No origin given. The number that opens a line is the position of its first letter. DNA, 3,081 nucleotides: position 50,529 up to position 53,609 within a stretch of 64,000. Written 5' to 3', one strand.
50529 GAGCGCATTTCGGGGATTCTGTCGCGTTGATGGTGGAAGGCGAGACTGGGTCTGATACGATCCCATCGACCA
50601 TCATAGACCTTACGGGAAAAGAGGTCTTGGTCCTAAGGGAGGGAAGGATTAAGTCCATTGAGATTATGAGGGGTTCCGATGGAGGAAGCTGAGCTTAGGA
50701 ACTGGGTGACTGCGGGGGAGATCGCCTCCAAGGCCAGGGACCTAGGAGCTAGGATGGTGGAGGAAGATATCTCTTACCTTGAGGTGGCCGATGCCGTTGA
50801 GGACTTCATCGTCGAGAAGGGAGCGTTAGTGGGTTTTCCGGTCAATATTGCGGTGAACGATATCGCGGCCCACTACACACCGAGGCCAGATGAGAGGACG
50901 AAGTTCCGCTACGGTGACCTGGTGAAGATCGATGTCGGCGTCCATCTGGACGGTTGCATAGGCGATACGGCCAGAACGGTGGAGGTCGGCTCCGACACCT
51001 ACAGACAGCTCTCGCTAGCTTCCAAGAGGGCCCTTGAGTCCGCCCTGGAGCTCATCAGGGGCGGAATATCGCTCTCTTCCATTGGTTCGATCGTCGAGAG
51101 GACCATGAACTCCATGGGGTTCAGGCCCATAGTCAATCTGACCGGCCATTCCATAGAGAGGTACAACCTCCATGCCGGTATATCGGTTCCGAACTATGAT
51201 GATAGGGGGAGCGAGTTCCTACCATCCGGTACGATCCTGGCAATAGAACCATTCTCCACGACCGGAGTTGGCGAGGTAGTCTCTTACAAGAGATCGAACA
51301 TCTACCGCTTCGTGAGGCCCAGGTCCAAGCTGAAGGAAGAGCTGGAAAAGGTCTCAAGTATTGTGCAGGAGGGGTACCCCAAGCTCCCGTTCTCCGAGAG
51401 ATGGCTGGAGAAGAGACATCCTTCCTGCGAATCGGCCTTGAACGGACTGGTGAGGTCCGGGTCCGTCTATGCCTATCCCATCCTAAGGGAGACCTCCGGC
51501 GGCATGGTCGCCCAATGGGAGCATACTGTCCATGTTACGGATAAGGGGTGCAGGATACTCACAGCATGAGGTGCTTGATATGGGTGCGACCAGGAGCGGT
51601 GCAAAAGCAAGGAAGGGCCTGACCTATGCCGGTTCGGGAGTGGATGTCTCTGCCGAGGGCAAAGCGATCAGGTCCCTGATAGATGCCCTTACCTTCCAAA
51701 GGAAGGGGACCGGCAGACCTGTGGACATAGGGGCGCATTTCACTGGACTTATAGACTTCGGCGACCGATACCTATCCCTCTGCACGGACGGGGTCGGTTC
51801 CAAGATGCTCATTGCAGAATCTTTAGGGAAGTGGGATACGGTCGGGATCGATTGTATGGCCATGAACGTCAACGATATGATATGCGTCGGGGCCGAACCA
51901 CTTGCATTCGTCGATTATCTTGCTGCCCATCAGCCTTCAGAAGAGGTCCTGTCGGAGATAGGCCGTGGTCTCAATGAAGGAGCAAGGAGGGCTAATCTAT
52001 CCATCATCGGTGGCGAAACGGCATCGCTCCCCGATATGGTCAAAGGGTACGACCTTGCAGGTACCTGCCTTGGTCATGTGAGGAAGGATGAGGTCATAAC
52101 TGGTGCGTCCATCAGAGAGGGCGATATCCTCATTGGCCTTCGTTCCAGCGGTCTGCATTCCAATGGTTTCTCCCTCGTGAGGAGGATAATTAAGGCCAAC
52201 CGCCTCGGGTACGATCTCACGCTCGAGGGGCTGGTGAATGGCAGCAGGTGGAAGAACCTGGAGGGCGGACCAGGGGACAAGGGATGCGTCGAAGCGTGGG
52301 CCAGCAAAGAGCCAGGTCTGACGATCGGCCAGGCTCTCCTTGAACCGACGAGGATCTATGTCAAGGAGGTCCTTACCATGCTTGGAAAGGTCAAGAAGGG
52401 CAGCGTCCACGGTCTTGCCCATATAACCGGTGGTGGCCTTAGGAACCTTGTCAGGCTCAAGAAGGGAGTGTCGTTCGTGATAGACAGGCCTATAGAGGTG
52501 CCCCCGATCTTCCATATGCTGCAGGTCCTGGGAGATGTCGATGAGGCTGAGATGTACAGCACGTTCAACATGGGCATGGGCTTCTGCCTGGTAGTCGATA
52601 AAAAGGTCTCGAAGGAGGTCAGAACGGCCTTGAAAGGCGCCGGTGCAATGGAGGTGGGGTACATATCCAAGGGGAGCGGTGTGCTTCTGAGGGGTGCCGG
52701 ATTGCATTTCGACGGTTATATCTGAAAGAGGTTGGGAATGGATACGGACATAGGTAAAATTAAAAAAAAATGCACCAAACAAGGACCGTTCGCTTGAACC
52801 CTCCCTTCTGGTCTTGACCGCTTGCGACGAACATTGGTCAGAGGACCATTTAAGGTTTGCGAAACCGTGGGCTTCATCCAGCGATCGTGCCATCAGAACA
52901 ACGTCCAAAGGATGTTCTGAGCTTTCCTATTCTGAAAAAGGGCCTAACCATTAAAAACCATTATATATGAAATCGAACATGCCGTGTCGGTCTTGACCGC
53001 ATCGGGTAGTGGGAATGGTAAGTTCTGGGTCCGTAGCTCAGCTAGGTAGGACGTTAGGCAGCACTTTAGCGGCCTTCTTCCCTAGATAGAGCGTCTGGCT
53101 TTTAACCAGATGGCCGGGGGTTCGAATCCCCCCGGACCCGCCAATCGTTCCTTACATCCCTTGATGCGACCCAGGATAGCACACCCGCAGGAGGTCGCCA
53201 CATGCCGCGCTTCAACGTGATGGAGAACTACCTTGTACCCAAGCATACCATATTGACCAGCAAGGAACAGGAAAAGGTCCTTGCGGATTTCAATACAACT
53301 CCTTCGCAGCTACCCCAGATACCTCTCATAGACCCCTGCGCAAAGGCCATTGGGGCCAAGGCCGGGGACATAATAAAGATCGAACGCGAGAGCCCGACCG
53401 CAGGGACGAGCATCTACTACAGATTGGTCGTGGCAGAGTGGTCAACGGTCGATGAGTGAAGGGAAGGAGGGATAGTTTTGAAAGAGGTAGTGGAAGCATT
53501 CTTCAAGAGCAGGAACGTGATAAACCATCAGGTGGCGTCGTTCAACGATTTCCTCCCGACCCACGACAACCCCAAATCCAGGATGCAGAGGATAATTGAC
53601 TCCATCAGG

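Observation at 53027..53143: Non-canonical D-loop (20/21) intron in tRNA-Lys(UUU) of a Thermoplasmata-like archaeon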

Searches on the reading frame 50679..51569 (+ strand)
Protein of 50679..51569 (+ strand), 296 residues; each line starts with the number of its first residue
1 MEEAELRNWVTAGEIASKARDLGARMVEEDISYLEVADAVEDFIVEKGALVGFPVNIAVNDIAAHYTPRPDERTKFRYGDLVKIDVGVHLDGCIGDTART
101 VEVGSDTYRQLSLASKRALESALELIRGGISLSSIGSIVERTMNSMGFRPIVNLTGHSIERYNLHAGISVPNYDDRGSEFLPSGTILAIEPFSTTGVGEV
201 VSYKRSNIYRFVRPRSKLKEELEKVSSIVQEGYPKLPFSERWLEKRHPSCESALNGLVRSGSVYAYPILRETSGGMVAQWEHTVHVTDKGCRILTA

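Call 75: search_protein_families(library=pfam, proteins=[window:50679-51569:+], max_evalue=0.00001)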
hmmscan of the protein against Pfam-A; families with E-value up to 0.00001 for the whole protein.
window:50679-51569:+ (296 aa): 1 family
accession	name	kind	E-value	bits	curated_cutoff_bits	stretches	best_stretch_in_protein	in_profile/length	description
PF00557.29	Peptidase_M24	-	7.9e-29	101.4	23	1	12-288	6-208/208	Metallopeptidase family M24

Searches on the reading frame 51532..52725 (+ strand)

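Call 75: search_protein_families(library=pfam, proteins=[window:51532-52725:+], max_evalue=0.00001)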
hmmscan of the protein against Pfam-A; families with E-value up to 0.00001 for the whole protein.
window:51532-52725:+ (397 aa): 2 families
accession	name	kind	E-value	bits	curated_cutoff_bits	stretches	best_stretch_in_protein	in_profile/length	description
PF00586.29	AIRS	-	1.6e-24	86.9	24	1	73-183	6-112/112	AIR synthase related protein, N-terminal domain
PF02769.27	AIRS_C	-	2.4e-24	86.7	23.1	1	195-382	1-149/156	AIR synthase related protein, C-terminal domain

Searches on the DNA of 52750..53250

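Call 72: search_rna_families(source=window, start=52750, end=53250, threshold=evalue, max_evalue=1)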
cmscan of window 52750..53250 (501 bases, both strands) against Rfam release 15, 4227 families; matches with E-value up to 1: 3.
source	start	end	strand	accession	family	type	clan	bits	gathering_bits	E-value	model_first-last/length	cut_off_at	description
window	53083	53132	+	RF00005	tRNA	Gene; tRNA;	CL00001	30.4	29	0.00019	8-63/71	no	tRNA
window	53091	53139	+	RF01684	mascRNA-menRNA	Gene;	-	20.1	42.5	0.15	1-56/56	no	MALAT1-associated small cytoplasmic RNA/MEN beta RNA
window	53102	53140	-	RF04351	Plastid-psbl-rps4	Cis-reg;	-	20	68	0.12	1-53/53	no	Plastid-psbl-rps4 3UTR RNA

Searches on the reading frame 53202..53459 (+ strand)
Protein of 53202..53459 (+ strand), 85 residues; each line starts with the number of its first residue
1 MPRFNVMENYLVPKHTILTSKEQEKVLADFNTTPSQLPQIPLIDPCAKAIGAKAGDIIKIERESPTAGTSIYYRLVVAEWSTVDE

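Call 75: search_protein_families(library=pfam, proteins=[window:53202-53459:+], max_evalue=0.00001)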
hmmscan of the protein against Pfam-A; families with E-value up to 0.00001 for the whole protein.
window:53202-53459:+ (85 aa): 1 family
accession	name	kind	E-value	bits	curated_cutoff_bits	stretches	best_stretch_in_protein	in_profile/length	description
PF01191.24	RNA_pol_Rpb5_C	-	3.1e-27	94.6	23.5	1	4-76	1-73/73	RNA polymerase Rpb5, C-terminal domain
